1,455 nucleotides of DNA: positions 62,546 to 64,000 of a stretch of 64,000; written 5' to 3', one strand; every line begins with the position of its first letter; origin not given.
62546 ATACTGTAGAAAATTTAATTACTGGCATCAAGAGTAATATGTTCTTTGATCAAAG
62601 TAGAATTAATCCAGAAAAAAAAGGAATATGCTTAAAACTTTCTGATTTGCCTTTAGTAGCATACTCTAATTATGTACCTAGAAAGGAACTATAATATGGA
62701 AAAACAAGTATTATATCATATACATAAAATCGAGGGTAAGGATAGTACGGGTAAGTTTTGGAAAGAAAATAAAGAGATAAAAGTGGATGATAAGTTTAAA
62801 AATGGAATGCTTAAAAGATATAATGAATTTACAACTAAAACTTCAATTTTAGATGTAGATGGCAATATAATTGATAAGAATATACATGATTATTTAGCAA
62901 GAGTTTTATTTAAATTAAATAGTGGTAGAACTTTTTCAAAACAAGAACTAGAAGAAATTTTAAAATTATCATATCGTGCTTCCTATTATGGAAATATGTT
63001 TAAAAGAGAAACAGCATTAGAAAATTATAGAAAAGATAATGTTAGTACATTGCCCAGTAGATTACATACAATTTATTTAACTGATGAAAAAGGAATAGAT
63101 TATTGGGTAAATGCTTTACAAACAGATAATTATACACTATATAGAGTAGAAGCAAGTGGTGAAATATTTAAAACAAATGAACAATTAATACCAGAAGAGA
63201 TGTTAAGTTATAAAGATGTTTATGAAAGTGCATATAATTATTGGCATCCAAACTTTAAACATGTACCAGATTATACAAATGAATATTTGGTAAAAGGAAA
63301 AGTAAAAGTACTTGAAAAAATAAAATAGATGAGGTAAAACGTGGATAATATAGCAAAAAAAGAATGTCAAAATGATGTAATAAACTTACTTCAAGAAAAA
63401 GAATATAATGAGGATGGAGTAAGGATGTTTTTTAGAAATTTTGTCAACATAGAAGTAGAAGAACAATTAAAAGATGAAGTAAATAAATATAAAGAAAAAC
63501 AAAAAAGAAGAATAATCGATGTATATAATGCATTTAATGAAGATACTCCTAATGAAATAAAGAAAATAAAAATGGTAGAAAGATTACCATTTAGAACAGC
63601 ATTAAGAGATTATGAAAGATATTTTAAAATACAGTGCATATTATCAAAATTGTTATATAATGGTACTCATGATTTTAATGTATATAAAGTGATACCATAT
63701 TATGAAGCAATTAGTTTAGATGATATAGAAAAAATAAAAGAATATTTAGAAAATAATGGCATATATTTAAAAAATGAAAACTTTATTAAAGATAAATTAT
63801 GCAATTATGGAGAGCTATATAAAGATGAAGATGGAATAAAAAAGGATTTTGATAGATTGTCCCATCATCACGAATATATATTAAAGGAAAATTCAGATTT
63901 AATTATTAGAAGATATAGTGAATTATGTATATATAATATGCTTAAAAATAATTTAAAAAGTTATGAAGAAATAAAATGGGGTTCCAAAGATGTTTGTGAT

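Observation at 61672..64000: Paralogous gene pair with DUF3883-like nuclease-fold C-terminus flanking an unknown gene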

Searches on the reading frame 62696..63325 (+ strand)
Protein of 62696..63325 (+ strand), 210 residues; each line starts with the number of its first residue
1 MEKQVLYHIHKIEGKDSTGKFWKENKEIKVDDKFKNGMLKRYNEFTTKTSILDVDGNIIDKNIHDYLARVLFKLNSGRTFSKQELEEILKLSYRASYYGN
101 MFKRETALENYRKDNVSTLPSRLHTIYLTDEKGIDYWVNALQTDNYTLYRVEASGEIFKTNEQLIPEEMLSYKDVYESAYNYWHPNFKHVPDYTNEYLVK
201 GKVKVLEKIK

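Call 8: search_protein_families(library=pfam, proteins=[window:62696-63325:+], max_evalue=1)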
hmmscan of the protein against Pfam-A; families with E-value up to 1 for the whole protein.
window:62696-63325:+ (210 aa): 1 family
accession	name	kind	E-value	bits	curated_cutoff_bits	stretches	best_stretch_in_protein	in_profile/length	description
PF10386.15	DUF2441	-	1.3e-08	35.4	25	1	103-184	54-140/141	Protein of unknown function (DUF2441)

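Call 16: search_protein_families(library=padloc, proteins=[window:62696-63325:+], max_evalue=1)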
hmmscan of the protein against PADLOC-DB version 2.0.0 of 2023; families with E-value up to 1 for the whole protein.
window:62696-63325:+ (210 aa): 0 families

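Call 17: search_protein_families(library=ncbifam, proteins=[window:62696-63325:+], max_evalue=1)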
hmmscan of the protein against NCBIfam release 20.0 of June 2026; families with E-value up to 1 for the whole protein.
window:62696-63325:+ (210 aa): 0 families

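Call 18: search_protein_families(library=phrogs, proteins=[window:62696-63325:+], max_evalue=1)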
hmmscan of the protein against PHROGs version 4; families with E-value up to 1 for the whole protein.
window:62696-63325:+ (210 aa): 3 families
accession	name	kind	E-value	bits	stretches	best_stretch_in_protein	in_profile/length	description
phrog_9842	-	unknown function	3e-18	67.4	1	19-209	11-201/202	-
phrog_5663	-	unknown function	7.3e-09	36.8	1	104-209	69-173/175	-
phrog_30435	-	unknown function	0.5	11.4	0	57-89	23-55/57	-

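Call 28: search_dna_similar(query=window:62696-63325:+, collection=phages, mode=protein, max_evalue=0.001, max_rows=30)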
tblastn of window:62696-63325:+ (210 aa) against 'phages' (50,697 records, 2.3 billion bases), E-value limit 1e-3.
No match.

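Call 29: search_dna_similar(query=window:62696-63325:+, collection=plasmids, mode=protein, max_evalue=0.001, max_rows=30)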
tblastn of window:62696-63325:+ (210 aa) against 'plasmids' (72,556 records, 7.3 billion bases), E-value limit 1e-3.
Records with a match: 1; places in all: 1; records where one place covers at least 80% of the query: 0.
Best place of each record, by identity: <60% 1.
By first word of the organism name: Klebsiella 1.
By predicted mobility (MOB-suite, as given by PLSDB): conjugative 1.
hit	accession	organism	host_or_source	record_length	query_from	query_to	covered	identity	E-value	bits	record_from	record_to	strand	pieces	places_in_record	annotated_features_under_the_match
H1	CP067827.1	Klebsiella pneumoniae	Homo sapiens,urine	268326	104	206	49%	29.2%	6e-4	47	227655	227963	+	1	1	DUF2441 domain-containing protein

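Call 30: get_annotated_region(hit=H1, flank=6000)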
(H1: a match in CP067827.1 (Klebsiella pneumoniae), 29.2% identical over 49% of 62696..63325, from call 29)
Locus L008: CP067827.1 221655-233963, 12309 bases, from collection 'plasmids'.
description: Klebsiella pneumoniae strain ARLG-3226 plasmid pC280_1, complete sequence
organism: Klebsiella pneumoniae (NCBI taxid 573)
taxonomy: Bacteria; Pseudomonadota; Gammaproteobacteria; Enterobacterales; Enterobacteriaceae; Klebsiella; Klebsiella pneumoniae
host: -; source: Homo sapiens,urine; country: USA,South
typing (MOB-suite, as given by PLSDB): conjugative; replicon IncFIB,IncFII; relaxase MOBF,MOBF; mating-pair formation MPF_F
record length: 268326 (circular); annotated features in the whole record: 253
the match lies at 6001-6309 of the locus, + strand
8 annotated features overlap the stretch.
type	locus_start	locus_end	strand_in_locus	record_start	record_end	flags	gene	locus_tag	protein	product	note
CDS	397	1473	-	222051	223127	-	-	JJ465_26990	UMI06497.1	IS110 family transposase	-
CDS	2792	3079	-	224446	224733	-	-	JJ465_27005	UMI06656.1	DUF1778 domain-containing protein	-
CDS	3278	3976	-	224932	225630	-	-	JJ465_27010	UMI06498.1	HNH endonuclease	-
CDS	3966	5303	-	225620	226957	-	-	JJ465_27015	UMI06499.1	ATP-binding protein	-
CDS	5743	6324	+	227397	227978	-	-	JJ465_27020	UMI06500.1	DUF2441 domain-containing protein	-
CDS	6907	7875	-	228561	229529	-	-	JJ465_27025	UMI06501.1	IS5 family transposase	-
CDS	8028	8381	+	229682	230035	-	-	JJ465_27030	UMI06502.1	DUF4145 domain-containing protein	-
CDS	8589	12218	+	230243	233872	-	-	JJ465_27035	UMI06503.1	DNA helicase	-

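Call 31: find_homologous_proteins(query=window:62696-63325:+)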
Query window:62696-63325:+ (210 aa): 41 proteins with E <= 0.001 among 308 candidates.
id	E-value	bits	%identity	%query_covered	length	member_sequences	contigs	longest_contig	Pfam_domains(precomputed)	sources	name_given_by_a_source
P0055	1.7e-123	428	92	100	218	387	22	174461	PF10386.17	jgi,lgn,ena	-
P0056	1.0e-122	426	92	100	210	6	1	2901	PF10386.17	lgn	-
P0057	2.4e-116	405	97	90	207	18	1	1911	PF10386.17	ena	-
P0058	1.6e-108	380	82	100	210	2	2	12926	PF10386.17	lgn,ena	-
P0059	1.9e-99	350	76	100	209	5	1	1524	PF10386.17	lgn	-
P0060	1.3e-93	331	72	100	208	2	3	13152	PF10386.17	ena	-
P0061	6.8e-90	319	73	100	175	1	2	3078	PF10386.17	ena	-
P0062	2.7e-87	310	72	100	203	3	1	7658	PF10386.17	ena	-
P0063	3.0e-77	277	63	100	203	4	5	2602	PF10386.17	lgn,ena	-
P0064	4.6e-77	277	66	100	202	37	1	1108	PF10386.17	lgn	-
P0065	1.1e-73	266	62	100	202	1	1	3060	PF10386.17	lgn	-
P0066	5.4e-71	257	59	100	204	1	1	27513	PF10386.17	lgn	-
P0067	3.7e-70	254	59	100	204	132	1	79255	PF10386.17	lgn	-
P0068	4.9e-69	251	58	100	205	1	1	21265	PF10386.17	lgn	-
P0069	8.6e-64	233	57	100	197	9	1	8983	PF10386.17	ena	-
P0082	4.4e-48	182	49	100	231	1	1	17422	PF10386.17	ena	-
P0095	3.0e-13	68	32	96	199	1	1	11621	PF10386.17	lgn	-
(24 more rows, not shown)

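Call 32: find_encoding_contigs(protein=P0067, flank=4000, max_places=3)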
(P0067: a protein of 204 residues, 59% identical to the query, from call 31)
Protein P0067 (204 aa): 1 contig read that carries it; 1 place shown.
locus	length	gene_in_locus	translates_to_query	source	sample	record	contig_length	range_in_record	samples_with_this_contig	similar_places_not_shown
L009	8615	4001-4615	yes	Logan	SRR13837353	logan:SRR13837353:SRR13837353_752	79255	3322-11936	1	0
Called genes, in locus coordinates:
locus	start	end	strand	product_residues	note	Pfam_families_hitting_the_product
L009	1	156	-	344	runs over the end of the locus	PF08240:ADH_N, PF16912:Glu_dehyd_C, PF00107:ADH_zinc_N, PF13602:ADH_zinc_N_2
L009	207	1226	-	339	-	PF00149:Metallophos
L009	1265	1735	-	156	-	PF02464:CinA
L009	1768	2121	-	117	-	-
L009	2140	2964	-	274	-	PF02673:BacA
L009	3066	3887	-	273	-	-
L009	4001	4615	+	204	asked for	PF10386:DUF2441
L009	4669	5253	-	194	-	-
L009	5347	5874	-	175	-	PF04473:DUF553 (weak)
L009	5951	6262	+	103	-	PF00589:Phage_integrase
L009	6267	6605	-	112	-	-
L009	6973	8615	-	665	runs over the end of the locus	PF17191:RecG_wedge, PF04851:ResIII, PF00270:DEAD, PF00271:Helicase_C, PF19833:RecG_dom3_C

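Call 33: find_encoding_contigs(protein=P0082, flank=4000, max_places=3)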
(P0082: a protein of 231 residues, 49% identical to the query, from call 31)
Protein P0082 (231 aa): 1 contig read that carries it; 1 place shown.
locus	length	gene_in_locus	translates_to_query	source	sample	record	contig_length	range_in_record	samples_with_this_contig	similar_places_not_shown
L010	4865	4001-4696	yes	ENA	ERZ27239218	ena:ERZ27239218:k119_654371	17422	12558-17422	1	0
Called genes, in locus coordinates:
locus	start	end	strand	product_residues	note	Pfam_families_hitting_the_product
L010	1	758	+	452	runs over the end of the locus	PF08486:SpoIID (weak), PF01471:PG_binding_1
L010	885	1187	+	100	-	PF00829:Ribosomal_L21p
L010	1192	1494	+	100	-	PF04327:Peptidase_Prp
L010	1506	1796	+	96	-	PF01016:Ribosomal_L27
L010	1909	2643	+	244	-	PF05116:S6PP (weak), PF08282:Hydrolase_3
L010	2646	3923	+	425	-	PF01018:GTP1_OBG, PF01926:MMR_HSR1, PF02421:FeoB_N, PF09269:DUF1967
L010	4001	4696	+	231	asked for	PF10386:DUF2441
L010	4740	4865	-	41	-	?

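Call 34: find_encoding_contigs(protein=P0095, flank=4000, max_places=3)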
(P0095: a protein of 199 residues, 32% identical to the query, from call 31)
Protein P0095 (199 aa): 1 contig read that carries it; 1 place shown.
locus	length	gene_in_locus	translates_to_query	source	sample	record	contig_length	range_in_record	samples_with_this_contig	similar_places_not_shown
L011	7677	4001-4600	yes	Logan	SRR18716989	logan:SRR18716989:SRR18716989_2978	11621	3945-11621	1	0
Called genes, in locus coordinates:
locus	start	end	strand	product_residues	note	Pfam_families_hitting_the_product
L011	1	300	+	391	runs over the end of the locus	PF07690:MFS_1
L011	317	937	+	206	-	-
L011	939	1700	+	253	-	-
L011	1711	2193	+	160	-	PF00004:AAA (weak), PF13238:AAA_18 (weak), PF13521:AAA_28 (faint), PF13207:AAA_17 (weak)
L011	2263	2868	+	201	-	-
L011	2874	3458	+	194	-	PF01327:Pep_deformylase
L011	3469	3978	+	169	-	-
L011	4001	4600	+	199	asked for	PF10386:DUF2441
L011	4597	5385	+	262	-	PF00753:Lactamase_B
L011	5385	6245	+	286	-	-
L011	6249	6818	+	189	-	PF03167:UDG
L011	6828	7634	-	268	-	PF13353:Fer4_12 (faint), PF04055:Radical_SAM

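Call 47: search_solved_structures(query=A3, max_evalue=1, show_alignments=2)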
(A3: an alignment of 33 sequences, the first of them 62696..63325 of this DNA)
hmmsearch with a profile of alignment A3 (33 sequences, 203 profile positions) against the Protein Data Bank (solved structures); distinct sequences matched with E-value up to 1: 4.
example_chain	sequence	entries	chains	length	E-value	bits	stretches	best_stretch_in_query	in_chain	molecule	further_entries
2aua_A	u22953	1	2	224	2.2e-12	50.8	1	4-202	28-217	hypothetical protein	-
3dwk_A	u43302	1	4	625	0.058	16.8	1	6-88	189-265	Penicillin-binding protein 2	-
2olu_A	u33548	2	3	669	0.064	16.6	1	6-88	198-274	Penicillin-binding protein 2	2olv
3o4y_A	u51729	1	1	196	0.28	14.5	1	5-66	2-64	Calcium-dependent protein kinase 3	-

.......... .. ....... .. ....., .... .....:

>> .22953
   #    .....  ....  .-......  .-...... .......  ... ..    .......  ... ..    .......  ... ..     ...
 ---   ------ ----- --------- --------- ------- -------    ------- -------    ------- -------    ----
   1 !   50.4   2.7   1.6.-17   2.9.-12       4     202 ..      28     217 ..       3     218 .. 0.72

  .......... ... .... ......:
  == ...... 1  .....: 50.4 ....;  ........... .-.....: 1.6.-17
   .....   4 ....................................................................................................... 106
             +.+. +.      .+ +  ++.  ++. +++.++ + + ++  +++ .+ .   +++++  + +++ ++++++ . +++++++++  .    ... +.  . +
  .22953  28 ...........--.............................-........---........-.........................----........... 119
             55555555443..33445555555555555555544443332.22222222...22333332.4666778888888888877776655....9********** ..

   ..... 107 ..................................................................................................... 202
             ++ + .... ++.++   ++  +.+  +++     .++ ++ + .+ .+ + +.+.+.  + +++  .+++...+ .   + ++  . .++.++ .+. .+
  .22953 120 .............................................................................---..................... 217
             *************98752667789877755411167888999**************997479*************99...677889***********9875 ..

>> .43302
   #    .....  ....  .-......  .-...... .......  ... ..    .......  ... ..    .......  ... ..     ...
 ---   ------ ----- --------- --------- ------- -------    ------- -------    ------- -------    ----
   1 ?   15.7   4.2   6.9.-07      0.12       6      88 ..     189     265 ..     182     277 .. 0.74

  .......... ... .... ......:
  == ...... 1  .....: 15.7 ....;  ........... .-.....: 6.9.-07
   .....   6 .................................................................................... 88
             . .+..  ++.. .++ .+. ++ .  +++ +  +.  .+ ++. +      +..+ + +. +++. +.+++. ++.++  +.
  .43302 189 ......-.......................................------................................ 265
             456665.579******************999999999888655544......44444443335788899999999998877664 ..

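Call 54: predict_structure(alignment_id=A3)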
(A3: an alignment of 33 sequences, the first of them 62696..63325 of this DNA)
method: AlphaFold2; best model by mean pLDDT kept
length: 210 residues; sequences in the alignment: 33
mean_pLDDT: 93.5   pTM: 0.86
mean pLDDT of the five models: 93.5, 93.3, 92.9, 92.8, 92.3
residues with pLDDT >= 90: 182; 70-90: 21; 50-70: 7; < 50: 0
segments of 3 or more residues with pLDDT < 50: none
pLDDT, mean of each block of 10 residues (from residue 1): 91 69 91 93 93 87 94 96 95 94 98 98 97 96 91 97 96 99 97 97 96
secondary structure, 60 per line:
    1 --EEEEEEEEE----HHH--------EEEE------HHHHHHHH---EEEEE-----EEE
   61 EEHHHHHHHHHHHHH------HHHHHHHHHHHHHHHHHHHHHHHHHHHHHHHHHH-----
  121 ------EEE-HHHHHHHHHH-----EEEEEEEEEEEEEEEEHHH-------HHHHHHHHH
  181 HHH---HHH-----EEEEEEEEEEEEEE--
elements in order: E3-11 E27-30 H37-44 E48-52 E58-62 H63-75 H82-115 E127-129 H131-140 E146-161 H172-183 E195-208

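Call 83: find_encoding_contigs(protein=P0060, flank=4000, max_places=2)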
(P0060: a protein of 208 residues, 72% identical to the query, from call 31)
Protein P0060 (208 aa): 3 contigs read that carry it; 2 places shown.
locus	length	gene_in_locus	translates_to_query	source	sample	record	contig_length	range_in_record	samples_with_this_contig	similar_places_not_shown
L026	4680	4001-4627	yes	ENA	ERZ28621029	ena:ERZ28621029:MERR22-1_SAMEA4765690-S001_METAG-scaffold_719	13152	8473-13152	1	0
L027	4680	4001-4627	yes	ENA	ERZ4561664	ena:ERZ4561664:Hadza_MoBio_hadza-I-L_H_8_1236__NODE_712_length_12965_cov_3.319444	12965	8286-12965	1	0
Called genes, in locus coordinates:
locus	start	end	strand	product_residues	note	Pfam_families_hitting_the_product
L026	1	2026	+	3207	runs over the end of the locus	-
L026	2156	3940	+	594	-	-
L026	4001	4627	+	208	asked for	PF10386:DUF2441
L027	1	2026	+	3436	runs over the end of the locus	?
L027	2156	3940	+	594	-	-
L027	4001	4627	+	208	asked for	PF10386:DUF2441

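Call 84: find_encoding_contigs(protein=P0062, flank=4000, max_places=2)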
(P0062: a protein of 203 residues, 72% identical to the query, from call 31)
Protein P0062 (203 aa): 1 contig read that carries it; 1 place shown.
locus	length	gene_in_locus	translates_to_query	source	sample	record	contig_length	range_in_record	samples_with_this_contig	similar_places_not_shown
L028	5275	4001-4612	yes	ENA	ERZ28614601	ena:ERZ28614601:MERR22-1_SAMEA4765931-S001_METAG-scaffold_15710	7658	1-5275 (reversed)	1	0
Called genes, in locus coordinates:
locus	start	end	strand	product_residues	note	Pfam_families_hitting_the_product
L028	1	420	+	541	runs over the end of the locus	PF01541:GIY-YIG (weak), PF24883:NPHP3_N (weak), PF09848:SLFN-g3_helicase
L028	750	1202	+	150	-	-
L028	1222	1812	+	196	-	PF04221:RelB, PF00293:NUDIX (weak), PF14815:NUDIX_4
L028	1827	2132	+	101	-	PF12643:MazG-like (weak)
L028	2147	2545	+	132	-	-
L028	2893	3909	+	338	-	PF01391:Collagen, PF18573:BclA_C (weak)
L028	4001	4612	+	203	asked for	PF10386:DUF2441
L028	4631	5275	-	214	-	?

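Call 85: find_encoding_contigs(protein=P0069, flank=4000, max_places=2)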
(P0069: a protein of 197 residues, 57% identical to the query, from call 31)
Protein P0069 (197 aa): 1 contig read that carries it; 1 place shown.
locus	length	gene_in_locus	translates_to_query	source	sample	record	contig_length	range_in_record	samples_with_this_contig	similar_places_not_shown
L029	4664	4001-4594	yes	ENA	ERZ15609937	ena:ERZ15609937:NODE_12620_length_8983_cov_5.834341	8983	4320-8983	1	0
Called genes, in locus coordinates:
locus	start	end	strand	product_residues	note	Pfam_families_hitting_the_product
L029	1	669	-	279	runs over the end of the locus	-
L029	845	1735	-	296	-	PF01145:Band_7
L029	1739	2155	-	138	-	PF01957:NfeD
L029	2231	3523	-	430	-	-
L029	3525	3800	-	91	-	PF06949:DUF1292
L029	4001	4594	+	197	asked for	PF10386:DUF2441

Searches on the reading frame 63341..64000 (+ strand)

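Call 8: search_protein_families(library=pfam, proteins=[window:63341-64000:+], max_evalue=1)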
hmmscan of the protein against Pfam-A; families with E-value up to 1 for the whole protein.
window:63341-64000:+ (220 aa): 3 families
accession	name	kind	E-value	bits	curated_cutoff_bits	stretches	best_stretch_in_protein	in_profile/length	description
PF24286.1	DUF7474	-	0.093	13.1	27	1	40-140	49-151/194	Family of unknown function (DUF7474)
PF24033.1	DUF7342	-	0.13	12.7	31.6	1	18-75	54-110/150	Family of unknown function (DUF7342)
PF02183.23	HALZ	-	0.32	11.6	28.1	1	167-188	11-32/43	Homeobox associated leucine zipper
